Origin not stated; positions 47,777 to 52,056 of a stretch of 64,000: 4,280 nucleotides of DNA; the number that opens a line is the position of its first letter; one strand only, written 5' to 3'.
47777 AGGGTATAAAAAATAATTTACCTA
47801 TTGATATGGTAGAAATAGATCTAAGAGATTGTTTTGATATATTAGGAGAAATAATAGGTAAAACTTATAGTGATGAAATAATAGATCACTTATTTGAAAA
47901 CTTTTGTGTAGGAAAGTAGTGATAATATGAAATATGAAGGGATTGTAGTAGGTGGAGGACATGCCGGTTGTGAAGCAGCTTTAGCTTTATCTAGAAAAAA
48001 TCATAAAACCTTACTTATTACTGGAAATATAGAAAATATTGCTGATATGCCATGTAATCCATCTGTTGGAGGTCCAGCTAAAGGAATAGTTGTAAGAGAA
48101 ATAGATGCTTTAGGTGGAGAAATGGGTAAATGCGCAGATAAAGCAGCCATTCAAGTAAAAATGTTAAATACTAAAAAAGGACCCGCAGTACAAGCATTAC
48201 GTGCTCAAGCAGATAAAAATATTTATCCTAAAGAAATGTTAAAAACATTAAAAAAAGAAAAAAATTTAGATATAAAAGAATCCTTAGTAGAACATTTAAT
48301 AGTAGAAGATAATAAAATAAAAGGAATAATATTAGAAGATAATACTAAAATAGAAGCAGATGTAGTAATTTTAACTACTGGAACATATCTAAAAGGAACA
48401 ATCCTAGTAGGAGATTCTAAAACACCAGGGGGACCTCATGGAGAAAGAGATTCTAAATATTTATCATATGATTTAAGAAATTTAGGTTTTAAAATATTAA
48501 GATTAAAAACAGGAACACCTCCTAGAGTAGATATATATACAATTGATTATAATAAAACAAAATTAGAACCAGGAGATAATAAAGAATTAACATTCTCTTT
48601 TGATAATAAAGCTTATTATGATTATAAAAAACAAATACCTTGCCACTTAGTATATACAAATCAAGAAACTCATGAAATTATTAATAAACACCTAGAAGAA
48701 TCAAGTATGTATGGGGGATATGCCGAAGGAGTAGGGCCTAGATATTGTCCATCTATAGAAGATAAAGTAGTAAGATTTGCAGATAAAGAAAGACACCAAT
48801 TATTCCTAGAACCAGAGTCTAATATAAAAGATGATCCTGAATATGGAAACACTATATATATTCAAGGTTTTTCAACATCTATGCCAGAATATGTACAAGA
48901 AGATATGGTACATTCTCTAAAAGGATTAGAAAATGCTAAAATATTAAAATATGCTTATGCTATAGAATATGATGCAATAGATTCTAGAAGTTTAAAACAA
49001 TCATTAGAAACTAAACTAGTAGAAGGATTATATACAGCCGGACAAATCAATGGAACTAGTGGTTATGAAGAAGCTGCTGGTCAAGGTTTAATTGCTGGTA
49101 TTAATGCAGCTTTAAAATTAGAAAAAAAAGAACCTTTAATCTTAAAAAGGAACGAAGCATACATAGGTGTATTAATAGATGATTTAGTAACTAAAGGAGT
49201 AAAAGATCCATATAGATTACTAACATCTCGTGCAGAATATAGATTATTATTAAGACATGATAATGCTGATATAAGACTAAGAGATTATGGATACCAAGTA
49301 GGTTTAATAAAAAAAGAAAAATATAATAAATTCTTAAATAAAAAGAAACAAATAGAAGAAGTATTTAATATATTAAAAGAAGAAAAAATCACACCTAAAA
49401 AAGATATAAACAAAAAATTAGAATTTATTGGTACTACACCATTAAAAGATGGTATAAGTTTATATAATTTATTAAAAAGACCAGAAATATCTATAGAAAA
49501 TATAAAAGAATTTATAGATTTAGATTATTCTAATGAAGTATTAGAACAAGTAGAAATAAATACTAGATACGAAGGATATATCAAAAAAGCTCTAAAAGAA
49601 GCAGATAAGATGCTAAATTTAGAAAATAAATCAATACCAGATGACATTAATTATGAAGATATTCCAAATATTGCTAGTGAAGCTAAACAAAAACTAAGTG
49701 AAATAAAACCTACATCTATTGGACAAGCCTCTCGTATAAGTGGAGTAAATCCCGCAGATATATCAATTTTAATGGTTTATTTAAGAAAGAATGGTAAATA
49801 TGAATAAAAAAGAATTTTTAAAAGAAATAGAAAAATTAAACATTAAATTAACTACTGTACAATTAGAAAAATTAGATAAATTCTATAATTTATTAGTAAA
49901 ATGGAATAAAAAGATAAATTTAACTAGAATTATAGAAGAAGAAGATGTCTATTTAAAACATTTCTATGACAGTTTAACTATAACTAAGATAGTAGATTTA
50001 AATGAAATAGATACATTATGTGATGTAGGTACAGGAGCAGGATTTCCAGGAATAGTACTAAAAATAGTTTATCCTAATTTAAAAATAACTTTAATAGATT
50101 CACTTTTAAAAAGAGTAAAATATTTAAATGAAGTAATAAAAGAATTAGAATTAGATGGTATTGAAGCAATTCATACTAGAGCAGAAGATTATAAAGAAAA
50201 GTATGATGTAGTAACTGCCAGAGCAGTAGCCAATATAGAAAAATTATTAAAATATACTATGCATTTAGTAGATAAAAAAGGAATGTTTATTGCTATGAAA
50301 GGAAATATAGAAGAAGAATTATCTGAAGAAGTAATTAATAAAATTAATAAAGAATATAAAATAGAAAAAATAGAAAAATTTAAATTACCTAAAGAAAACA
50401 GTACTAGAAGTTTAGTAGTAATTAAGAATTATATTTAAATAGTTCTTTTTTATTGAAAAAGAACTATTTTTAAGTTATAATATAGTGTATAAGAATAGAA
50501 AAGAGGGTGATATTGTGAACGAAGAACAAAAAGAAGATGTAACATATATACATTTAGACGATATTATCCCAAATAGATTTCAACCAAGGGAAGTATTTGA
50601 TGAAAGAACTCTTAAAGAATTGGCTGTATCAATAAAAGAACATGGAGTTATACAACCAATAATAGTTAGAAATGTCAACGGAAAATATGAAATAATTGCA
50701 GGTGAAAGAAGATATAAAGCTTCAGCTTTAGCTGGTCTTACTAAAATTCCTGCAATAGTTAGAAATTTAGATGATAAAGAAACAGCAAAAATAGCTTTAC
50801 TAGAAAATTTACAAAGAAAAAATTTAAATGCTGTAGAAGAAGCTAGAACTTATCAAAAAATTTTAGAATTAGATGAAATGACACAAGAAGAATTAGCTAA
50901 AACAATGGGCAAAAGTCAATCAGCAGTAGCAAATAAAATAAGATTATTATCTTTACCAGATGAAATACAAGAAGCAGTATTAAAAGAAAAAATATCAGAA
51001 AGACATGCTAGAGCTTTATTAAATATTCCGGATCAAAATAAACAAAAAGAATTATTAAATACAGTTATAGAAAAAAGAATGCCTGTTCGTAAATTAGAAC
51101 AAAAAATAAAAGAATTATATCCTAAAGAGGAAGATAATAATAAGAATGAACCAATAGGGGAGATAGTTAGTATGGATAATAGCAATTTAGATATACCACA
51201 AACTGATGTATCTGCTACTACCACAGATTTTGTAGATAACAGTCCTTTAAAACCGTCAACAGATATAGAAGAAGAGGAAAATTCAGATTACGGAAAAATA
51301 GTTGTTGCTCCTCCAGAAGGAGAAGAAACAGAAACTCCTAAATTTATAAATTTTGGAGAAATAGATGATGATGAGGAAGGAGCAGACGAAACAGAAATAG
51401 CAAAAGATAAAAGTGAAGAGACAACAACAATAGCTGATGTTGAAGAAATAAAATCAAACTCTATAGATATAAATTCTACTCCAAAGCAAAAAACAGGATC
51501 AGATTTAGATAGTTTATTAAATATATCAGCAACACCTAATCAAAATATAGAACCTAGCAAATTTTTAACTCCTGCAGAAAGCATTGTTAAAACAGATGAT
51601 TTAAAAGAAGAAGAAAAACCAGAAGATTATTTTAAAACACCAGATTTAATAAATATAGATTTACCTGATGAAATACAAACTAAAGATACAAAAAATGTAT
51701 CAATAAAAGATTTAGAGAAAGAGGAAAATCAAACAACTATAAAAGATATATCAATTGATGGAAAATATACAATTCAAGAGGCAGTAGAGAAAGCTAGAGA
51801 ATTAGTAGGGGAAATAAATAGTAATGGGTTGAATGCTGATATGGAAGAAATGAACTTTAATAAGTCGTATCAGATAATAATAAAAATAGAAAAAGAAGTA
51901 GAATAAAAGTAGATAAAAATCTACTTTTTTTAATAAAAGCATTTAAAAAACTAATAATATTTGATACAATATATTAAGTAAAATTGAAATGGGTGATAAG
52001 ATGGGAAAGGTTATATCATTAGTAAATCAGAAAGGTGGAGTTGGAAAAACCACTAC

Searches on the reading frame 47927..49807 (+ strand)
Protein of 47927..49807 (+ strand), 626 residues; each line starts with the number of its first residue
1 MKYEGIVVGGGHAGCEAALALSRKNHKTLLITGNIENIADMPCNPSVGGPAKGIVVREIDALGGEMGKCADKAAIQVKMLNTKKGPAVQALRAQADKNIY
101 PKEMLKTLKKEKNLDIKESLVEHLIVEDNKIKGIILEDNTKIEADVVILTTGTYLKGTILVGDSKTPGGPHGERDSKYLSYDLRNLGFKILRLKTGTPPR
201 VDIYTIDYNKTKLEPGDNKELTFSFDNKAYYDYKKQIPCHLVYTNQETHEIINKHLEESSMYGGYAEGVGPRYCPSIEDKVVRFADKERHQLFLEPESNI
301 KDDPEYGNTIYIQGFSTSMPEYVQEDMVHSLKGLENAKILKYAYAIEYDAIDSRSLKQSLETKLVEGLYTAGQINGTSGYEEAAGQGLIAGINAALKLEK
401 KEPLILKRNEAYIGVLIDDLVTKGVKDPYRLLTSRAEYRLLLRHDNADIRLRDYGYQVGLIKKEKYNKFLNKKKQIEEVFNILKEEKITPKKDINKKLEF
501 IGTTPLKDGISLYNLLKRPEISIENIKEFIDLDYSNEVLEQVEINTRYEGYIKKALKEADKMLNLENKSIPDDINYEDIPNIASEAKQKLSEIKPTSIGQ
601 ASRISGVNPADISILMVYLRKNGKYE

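Call 7: search_protein_families(library=ncbifam, proteins=[window:47927-49807:+], max_evalue=0.00001)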
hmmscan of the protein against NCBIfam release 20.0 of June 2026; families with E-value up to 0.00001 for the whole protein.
window:47927-49807:+ (626 aa): 3 families
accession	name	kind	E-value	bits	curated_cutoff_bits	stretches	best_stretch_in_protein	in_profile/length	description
TIGR00136.1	mnmG_gidA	equivalog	1.6e-264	879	524.85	1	6-622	4-615/616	tRNA uridine-5-carboxymethylaminomethyl(34) synthesis enzyme MnmG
NF003739.0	PRK05335.1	equivalog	1.1e-19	70.5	262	1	301-423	267-389/441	methylenetetrahydrofolate--tRNA-(uracil(54)-C(5))-methyltransferase (FADH(2)-oxidizing) TrmFO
TIGR00137.1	gid_trmFO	equivalog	3.3e-16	59.1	428.65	1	302-426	265-389/433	FADH(2)-oxidizing methylenetetrahydrofolate--tRNA-(uracil(54)-C(5))-methyltransferase TrmFO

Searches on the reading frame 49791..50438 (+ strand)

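Call 7: search_protein_families(library=ncbifam, proteins=[window:49791-50438:+], max_evalue=0.00001)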
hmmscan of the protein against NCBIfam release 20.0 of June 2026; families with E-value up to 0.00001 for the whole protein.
window:49791-50438:+ (215 aa): 2 families
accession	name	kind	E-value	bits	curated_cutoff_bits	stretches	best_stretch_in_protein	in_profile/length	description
TIGR00138.1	rsmG_gidB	equivalog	1.2e-51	174.9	99.5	1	29-212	2-182/183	16S rRNA (guanine(527)-N(7))-methyltransferase RsmG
NF006138.0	PRK08287.1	equivalog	2.6e-07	30.6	210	1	63-177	23-137/189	decarboxylating cobalt-precorrin-6B (C(15))-methyltransferase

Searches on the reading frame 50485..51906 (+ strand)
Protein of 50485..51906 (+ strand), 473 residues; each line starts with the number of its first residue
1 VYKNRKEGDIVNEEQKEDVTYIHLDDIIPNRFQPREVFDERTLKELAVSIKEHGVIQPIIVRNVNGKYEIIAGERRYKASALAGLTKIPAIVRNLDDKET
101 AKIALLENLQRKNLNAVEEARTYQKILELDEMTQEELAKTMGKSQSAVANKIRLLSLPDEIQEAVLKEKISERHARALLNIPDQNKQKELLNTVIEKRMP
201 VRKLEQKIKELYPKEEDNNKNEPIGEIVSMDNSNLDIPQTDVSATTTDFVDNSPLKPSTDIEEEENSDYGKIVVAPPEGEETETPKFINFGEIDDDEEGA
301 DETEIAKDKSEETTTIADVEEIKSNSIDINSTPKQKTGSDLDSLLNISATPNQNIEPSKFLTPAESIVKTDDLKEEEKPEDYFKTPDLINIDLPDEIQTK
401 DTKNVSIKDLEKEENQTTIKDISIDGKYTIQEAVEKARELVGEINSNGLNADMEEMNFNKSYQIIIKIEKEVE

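Call 7: search_protein_families(library=ncbifam, proteins=[window:50485-51906:+], max_evalue=0.00001)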
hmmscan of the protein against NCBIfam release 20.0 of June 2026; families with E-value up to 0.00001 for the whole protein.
window:50485-51906:+ (473 aa): 6 families
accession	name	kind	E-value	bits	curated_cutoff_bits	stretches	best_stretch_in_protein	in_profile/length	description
TIGR04285.1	nucleoid_noc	exception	8.1e-89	297.3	315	1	19-223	2-206/255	nucleoid occlusion protein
TIGR00180.1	parB_part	domain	6.4e-59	198.8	58.45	1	17-194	3-185/186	ParB/RepB/Spo0J family partition protein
TIGR03734.1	PRTRC_parB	hypoth_equivalog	5.9e-39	134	278.6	1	33-211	7-189/555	PRTRC system ParB family protein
TIGR03454.1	partition_RepB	equivalog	1.8e-15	57.2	201.5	1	18-167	63-214/325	plasmid partitioning protein RepB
NF010406.0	PRK13832.1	subfamily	1e-12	47.4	640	1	43-159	29-148/578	plasmid partitioning protein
NF010440.0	PRK13866.1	equivalog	1.8e-09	37.2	522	1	42-128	89-176/336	plasmid partitioning protein RepB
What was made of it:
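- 50515..51906 (+): Noc-like ParB paralog (463 aa), the predicted reader of the NBS. It scores 297 bits, below the 315-bit TIGR04285 cutoff (call 7).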

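Call 13: search_solved_structures(query=window:50485-51906:+, show_alignments=3)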
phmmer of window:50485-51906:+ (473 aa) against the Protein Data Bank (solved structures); distinct sequences matched with E-value up to 0.001: 16.
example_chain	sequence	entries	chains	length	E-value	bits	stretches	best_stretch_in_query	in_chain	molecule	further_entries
7nfu_A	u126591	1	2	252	2.8e-65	224.2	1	6-216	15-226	Nucleoid occlusion protein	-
7ng0_A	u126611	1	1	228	3.5e-64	220.6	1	17-216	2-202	Nucleoid occlusion protein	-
7ol9_A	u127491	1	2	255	6.5e-58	200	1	8-223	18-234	Nucleoid occlusion protein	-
4umk_A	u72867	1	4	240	7.1e-50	173.5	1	17-214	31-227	PROBABLE CHROMOSOME-PARTITIONING PROTEIN PARB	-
6sdk_A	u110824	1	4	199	5e-49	170.7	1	17-211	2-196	Stage 0 sporulation protein J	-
1vz0_A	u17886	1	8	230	1.9e-47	165.5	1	20-207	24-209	Chromosome-partitioning protein Spo0J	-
7bnk_A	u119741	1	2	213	2e-44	155.6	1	20-210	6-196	ParB family protein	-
7o0n_A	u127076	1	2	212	1.5e-43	152.6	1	21-210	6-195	ParB family protein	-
7bnr_A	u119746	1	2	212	1.5e-43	152.6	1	22-210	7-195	ParB family protein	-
6t1f_A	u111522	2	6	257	2e-39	139.1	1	29-206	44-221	Chromosome-partitioning protein ParB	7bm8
6y93_A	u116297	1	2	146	2.1e-29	106.1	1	99-223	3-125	Nucleoid occlusion protein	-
6s6h_A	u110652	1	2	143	4.1e-18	68.9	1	102-206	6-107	Chromosome-partitioning protein ParB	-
8qa8_A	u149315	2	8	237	1.6e-12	50.5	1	30-165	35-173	Transcriptional repressor protein KorB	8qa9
3usy_A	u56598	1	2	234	0.00025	23.4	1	9-162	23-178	Flagellar motor switch protein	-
1r71_A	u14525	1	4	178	0.00029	23.3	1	76-166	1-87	Transcriptional repressor protein korB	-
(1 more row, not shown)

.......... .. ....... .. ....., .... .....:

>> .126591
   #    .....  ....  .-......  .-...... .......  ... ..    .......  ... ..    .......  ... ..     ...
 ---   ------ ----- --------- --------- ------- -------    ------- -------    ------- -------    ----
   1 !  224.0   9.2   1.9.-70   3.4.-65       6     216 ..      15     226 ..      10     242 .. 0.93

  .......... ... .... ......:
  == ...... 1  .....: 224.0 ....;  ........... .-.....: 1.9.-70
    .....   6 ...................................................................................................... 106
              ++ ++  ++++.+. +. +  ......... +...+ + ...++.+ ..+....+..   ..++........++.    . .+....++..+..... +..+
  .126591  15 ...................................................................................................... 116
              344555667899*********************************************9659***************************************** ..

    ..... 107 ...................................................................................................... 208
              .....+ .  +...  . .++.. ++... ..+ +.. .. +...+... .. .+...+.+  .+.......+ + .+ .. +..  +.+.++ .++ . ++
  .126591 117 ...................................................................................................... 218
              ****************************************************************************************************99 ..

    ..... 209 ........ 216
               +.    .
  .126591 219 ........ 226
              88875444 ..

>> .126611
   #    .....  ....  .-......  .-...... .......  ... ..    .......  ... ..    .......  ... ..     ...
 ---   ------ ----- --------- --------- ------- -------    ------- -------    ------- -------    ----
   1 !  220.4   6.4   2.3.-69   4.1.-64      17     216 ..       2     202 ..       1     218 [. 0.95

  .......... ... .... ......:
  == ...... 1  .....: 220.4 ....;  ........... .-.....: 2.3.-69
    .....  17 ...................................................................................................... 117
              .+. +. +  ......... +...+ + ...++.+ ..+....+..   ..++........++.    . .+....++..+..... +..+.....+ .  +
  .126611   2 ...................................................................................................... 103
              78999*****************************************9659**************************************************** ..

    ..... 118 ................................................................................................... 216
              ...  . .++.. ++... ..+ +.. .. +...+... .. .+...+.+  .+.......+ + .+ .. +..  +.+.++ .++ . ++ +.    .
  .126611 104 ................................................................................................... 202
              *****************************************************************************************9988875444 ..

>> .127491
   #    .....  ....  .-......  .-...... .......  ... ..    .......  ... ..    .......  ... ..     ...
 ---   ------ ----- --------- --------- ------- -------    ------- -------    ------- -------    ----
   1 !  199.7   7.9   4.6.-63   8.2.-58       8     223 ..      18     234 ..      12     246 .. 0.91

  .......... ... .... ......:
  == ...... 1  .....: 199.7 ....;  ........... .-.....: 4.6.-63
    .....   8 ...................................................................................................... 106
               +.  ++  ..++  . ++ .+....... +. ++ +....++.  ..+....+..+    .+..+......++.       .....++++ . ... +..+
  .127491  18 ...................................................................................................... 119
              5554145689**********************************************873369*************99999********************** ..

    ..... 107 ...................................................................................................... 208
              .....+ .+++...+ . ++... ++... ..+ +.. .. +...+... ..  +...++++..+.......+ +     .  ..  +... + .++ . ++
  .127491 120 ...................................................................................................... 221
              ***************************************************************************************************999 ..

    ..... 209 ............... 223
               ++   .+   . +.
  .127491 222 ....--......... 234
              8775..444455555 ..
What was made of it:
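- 50515..51906 (+): The best solved-structure matches are Noc 7nfu and 7ng0 at 224 and 221 bits, against 171 bits for Spo0J (call 13).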

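Call 30: find_homologous_proteins(query=window:50485-51903:+, max_evalue=1e-20)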
Query window:50485-51903:+ (473 aa): 7995 proteins with E <= 1e-20 among 8000 candidates; the best 120 are listed.
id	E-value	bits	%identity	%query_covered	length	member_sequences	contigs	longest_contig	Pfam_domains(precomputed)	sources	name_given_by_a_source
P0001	9.1e-285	962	100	98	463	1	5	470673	PF17762.9,PF02195.27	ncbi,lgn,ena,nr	ncbi:MAG: ParB/RepB/Spo0J family partition protein [Bacilli bacterium]|nr:ParB/RepB/Spo0J family par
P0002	3.2e-229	779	80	98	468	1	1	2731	PF17762.9,PF02195.27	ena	-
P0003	1.4e-200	685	75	98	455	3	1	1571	PF17762.9,PF02195.27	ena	-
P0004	1.3e-183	629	68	98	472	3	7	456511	PF17762.9,PF02195.27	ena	-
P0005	1.1e-180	619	66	98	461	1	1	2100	PF17762.9,PF02195.27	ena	-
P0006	1.1e-178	613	67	97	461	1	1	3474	PF17762.9,PF02195.27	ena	-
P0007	1.1e-176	606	68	95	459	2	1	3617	PF17762.9,PF02195.27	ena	-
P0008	2.2e-176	605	65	97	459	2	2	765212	PF17762.9,PF02195.27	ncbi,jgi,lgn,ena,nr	ncbi:MAG: ParB/RepB/Spo0J family partition protein [Firmicutes bacterium]|nr:ParB/RepB/Spo0J family 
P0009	5.0e-175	601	65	98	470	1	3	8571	PF17762.9,PF02195.27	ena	-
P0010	7.3e-173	594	64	98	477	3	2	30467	PF17762.9,PF02195.27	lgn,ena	-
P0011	5.0e-169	581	64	97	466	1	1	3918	PF17762.9,PF02195.27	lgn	-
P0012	7.2e-169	580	63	97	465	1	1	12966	PF17762.9,PF02195.27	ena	-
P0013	9.4e-169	580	63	97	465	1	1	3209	PF17762.9,PF02195.27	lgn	-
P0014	1.3e-168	580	64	97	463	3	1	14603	PF17762.9,PF02195.27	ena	-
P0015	3.6e-165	568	62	97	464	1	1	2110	PF17762.9,PF08535.16,PF02195.27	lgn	-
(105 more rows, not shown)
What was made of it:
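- On Noc (nucleoid occlusion protein), for the 463-aa protein: NCBI names the identical protein 'ParB/RepB/Spo0J family partition protein' (call 30).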
